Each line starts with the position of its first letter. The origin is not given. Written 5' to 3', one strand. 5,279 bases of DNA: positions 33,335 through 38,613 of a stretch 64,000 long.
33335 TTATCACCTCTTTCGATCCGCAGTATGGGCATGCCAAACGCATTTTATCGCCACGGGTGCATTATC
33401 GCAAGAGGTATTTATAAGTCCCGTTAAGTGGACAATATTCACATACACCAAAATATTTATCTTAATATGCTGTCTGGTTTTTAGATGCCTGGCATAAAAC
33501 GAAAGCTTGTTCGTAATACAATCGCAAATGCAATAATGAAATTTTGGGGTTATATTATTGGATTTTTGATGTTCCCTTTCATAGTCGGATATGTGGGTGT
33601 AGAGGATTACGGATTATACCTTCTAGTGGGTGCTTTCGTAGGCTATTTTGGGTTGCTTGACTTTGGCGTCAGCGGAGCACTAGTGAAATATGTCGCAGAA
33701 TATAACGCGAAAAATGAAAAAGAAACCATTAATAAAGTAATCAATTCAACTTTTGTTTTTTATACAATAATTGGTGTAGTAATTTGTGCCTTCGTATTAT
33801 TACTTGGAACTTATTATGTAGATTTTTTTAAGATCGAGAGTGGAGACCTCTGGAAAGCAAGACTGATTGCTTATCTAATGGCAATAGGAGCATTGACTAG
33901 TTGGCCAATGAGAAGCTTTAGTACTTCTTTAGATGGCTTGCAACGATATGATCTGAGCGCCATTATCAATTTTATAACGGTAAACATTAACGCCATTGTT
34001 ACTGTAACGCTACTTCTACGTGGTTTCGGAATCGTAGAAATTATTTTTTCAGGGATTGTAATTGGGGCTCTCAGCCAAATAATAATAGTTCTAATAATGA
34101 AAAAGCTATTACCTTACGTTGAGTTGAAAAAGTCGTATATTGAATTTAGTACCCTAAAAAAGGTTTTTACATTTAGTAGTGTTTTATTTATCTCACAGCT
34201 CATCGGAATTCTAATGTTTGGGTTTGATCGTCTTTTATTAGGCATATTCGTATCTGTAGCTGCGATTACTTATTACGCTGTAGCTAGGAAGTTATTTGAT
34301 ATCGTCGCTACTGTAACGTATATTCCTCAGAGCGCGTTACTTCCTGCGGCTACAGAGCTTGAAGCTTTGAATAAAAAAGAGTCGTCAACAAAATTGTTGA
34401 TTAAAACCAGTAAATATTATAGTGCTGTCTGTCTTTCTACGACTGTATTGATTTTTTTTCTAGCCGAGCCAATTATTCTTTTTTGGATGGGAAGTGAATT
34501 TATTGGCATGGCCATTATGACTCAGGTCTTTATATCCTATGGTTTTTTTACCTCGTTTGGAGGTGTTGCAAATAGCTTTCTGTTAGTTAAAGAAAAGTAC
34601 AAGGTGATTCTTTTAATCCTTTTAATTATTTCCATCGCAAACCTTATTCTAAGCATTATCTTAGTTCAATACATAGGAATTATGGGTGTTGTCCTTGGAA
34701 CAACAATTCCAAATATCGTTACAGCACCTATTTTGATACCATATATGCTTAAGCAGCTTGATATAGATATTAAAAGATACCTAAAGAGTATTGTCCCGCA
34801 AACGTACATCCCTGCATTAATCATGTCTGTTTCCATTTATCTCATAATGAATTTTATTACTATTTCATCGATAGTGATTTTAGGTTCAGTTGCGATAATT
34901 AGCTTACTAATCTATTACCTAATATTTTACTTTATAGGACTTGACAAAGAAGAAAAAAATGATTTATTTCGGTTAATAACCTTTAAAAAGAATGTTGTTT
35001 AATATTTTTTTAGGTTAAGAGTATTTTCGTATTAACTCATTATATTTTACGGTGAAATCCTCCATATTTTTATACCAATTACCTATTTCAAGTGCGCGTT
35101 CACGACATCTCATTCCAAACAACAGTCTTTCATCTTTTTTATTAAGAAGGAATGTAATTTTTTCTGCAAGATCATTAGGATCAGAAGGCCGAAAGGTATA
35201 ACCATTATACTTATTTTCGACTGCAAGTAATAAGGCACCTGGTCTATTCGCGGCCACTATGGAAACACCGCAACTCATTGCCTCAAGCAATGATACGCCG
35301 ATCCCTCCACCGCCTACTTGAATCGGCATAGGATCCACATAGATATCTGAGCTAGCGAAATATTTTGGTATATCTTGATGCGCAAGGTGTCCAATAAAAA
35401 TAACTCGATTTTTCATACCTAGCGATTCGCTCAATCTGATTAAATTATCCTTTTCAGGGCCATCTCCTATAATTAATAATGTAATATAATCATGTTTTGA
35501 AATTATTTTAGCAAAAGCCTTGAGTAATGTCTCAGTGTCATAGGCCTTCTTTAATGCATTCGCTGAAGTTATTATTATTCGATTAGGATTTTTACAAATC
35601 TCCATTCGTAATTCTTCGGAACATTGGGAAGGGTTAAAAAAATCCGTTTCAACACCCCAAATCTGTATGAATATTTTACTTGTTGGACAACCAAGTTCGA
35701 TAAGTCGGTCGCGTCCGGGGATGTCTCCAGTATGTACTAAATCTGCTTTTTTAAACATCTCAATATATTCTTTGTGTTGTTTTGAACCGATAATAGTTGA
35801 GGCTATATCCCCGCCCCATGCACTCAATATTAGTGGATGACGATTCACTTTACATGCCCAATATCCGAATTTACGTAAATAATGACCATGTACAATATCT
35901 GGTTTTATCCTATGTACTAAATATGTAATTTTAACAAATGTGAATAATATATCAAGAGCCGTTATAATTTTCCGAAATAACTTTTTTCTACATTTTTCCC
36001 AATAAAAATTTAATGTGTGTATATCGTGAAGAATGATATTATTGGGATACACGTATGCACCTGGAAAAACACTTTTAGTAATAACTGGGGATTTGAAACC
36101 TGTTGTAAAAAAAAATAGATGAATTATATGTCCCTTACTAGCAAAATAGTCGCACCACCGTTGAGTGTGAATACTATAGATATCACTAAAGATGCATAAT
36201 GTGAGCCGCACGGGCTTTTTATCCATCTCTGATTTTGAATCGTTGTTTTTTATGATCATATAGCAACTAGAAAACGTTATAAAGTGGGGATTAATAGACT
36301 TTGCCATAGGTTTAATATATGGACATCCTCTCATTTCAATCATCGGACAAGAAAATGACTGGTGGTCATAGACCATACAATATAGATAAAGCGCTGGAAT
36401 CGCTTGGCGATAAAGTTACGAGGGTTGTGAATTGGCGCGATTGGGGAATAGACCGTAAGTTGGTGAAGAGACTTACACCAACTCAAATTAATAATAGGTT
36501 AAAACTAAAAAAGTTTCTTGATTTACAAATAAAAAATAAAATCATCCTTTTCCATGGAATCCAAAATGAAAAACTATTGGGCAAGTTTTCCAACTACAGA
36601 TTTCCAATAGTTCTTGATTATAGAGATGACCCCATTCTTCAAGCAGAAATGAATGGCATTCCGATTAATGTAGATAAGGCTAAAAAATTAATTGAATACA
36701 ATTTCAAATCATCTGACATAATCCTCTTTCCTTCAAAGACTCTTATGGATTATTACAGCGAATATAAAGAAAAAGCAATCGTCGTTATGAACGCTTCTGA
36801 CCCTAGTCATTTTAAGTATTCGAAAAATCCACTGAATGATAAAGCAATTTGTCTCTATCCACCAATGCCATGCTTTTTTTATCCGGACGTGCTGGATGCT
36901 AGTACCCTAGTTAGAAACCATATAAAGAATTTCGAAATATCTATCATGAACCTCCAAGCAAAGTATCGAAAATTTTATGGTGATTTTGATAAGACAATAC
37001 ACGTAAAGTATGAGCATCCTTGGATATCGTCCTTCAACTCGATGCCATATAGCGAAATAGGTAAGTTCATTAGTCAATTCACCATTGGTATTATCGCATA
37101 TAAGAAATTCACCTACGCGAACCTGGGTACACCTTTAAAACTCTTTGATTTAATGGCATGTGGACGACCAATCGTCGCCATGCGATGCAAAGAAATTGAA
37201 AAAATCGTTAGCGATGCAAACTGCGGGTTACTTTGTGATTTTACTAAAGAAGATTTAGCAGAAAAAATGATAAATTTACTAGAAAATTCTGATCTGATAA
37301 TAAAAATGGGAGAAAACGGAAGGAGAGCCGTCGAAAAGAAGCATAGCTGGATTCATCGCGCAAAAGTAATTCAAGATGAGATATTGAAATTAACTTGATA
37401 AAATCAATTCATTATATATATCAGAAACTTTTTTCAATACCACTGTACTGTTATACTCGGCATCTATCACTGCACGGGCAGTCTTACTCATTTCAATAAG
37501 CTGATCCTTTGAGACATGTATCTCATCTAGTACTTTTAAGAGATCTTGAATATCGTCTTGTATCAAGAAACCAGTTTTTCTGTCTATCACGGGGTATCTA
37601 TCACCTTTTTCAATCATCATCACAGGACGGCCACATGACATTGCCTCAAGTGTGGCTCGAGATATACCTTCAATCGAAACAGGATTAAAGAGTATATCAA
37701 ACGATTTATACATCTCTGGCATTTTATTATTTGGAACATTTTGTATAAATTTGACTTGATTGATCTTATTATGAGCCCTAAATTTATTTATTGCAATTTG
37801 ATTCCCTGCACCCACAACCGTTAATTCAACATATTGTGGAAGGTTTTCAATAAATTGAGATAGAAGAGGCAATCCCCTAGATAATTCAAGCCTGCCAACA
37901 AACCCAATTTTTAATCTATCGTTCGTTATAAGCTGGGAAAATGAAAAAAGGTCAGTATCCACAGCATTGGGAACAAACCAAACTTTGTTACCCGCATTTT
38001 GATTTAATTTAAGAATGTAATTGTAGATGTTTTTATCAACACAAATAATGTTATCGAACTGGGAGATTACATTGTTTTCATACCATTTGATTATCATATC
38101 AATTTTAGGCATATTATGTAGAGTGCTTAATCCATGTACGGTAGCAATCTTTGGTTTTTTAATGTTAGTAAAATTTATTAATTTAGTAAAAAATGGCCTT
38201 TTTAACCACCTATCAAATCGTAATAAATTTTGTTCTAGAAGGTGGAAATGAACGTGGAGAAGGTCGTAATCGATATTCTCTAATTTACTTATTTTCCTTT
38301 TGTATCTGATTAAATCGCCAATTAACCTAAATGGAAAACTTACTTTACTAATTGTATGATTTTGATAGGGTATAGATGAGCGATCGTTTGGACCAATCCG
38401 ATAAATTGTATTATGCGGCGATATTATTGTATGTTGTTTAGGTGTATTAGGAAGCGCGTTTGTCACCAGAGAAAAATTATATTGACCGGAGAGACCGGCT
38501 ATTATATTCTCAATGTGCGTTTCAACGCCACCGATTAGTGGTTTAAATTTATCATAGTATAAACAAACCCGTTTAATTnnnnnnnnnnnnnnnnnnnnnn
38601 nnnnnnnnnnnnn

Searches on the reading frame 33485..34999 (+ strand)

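Call 67: search_protein_families(library=pfam, proteins=[window:33485-34999:+], max_evalue=0.0001)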
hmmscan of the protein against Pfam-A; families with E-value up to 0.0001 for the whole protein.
window:33485-34999:+ (505 aa): 4 families
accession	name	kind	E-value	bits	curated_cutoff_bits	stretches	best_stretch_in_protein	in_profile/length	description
PF01943.22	Polysacc_synt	-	5.8e-20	72.3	28.2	1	8-291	1-272/274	Polysaccharide biosynthesis protein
PF13440.11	Polysacc_synt_3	-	6e-14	52.4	23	1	39-342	8-291/293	Polysaccharide biosynthesis protein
PF03023.19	MurJ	-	9.5e-08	31.5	27.4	1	69-459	37-437/451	Lipid II flippase MurJ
PF01554.23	MatE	-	1.3e-07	31.9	24.9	1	24-174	10-160/161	MatE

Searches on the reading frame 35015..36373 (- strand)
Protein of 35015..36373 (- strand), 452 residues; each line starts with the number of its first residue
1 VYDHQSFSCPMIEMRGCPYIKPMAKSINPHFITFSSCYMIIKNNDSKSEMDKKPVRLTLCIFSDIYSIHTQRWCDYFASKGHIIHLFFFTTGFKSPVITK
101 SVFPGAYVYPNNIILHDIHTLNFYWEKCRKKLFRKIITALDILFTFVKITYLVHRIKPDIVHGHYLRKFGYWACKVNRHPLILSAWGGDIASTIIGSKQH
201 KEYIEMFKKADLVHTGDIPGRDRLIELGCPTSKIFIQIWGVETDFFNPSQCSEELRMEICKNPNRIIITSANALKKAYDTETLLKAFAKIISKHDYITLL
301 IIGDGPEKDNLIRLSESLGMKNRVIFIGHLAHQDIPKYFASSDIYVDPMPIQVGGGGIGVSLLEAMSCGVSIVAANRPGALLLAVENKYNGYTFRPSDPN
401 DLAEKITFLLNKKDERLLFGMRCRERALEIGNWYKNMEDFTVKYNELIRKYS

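Call 67: search_protein_families(library=pfam, proteins=[window:35015-36373:-], max_evalue=0.0001)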
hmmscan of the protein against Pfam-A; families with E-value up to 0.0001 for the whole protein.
window:35015-36373:- (452 aa): 4 families
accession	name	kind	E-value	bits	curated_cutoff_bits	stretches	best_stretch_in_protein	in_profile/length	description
PF00534.26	Glycos_transf_1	-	1.8e-32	112.7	26.4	1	254-417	4-163/172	Glycosyl transferases group 1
PF13692.12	Glyco_trans_1_4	-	3.9e-26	92.5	27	1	276-411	13-141/142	Glycosyl transferases group 1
PF13477.12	Glyco_trans_4_2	-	1.6e-14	54.7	23.4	1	145-213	62-135/139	Glycosyl transferase 4-like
PF13524.12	Glyco_trans_1_2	-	3.6e-08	33.9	25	1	297-433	15-135/144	Glycosyl transferase-like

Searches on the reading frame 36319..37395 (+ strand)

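Call 67: search_protein_families(library=pfam, proteins=[window:36319-37395:+], max_evalue=0.0001)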
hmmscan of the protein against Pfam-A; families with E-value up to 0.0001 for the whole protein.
window:36319-37395:+ (359 aa): 3 families
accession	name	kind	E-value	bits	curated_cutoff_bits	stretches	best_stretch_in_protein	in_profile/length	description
PF13524.12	Glyco_trans_1_2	-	1.7e-11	44.7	25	1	240-351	33-142/144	Glycosyl transferase-like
PF13692.12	Glyco_trans_1_4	-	1.3e-09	38.9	27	1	246-323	69-142/142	Glycosyl transferases group 1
PF00534.26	Glycos_transf_1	-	2e-08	34.4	26.4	1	270-336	104-171/172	Glycosyl transferases group 1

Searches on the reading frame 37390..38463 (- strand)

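Call 67: search_protein_families(library=pfam, proteins=[window:37390-38463:-], max_evalue=0.0001)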
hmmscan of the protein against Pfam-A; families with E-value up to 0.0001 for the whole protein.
window:37390-38463:- (357 aa): 4 families
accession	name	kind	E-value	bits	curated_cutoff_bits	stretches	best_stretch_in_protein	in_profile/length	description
PF13692.12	Glyco_trans_1_4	-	1.7e-17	64.4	27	1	185-310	3-134/142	Glycosyl transferases group 1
PF00534.26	Glycos_transf_1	-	4.4e-17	62.6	26.4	1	173-330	5-170/172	Glycosyl transferases group 1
PF13439.12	Glyco_transf_4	-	8.1e-09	36.2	28.5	1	44-171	50-169/170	Glycosyltransferase Family 4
PF13524.12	Glyco_trans_1_2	-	6.1e-07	29.9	25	1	205-339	6-135/144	Glycosyl transferase-like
